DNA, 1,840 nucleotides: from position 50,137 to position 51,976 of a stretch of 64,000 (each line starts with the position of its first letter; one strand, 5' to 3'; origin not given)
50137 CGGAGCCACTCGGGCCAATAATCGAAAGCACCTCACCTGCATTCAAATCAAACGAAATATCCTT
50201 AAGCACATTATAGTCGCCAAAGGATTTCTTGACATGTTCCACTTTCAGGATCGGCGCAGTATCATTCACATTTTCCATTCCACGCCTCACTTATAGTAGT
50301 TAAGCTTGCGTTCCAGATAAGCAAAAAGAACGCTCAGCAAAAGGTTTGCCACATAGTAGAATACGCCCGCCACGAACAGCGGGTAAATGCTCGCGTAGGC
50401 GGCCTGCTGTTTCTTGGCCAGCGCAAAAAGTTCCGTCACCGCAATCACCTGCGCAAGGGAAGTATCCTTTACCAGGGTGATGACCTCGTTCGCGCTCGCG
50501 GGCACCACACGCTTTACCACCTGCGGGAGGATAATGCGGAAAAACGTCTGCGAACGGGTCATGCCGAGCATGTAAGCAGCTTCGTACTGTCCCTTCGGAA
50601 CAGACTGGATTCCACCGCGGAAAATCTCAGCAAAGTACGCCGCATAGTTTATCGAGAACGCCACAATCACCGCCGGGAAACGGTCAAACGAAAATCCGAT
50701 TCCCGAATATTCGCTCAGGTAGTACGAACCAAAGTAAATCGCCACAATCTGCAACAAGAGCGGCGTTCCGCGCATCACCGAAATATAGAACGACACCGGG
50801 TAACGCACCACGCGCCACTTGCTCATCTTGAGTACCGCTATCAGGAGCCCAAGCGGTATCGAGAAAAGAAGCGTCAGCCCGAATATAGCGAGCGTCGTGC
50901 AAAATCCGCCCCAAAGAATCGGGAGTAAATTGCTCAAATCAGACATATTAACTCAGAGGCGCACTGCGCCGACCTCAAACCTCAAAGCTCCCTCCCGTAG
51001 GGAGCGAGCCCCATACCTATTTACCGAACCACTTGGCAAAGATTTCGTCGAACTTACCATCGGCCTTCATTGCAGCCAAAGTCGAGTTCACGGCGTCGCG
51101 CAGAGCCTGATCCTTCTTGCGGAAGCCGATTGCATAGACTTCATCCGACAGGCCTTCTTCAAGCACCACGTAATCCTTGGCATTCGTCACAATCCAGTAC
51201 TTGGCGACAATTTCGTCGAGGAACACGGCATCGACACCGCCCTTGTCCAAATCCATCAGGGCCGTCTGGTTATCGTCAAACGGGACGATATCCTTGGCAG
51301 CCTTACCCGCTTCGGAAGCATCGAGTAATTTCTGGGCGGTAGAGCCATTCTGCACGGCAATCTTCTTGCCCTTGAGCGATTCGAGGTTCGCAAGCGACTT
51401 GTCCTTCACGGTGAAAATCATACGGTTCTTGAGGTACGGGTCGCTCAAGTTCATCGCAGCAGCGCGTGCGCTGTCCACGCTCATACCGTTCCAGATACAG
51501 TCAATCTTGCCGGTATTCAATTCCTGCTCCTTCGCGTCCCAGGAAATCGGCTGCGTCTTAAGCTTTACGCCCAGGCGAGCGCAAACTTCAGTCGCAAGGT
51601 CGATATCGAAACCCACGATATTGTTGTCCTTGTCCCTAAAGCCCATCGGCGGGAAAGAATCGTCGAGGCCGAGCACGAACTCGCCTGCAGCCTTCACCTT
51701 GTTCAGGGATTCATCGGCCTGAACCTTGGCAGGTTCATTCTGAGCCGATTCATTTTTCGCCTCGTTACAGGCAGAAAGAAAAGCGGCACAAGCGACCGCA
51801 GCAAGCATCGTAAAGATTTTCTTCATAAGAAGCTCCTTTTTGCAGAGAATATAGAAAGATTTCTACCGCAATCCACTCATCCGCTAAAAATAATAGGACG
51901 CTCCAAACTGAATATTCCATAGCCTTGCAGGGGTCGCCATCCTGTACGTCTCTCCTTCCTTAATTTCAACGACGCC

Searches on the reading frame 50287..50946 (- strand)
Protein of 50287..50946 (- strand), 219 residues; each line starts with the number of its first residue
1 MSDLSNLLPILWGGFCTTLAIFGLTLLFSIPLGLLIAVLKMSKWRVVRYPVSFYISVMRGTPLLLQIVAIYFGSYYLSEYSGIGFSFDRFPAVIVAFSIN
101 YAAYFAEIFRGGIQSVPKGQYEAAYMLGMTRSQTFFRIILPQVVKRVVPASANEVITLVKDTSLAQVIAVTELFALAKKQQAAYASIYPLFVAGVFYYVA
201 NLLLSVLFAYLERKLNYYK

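Call 56: search_protein_families(library=pfam, proteins=[window:50287-50946:-], max_evalue=0.001)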
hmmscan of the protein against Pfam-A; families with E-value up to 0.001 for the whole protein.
window:50287-50946:- (219 aa): 1 family
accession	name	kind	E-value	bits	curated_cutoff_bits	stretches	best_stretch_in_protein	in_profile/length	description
PF00528.27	BPD_transp_1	-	4e-27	95.6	26.4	1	30-216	2-183/184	Binding-protein-dependent transport system inner membrane component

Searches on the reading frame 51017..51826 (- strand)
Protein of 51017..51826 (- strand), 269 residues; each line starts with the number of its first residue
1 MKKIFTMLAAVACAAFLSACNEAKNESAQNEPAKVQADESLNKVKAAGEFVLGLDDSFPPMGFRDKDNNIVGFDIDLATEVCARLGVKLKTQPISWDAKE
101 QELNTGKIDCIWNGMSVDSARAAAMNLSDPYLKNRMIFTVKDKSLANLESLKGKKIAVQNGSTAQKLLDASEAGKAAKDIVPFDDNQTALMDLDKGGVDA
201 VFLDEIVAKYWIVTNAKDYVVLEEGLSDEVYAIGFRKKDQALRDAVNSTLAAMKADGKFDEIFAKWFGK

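Call 56: search_protein_families(library=pfam, proteins=[window:51017-51826:-], max_evalue=0.001)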
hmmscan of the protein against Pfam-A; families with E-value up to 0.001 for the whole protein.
window:51017-51826:- (269 aa): 2 families
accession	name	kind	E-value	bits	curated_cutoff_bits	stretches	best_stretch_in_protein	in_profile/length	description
PF00497.25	SBP_bac_3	-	5.2e-40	136.7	26.4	1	51-269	2-132/132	Bacterial extracellular solute-binding proteins, family 3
PF12974.12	Phosphonate-bd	-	0.00067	19.5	27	0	77-258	19-221/242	ABC transporter, phosphonate, periplasmic substrate-binding protein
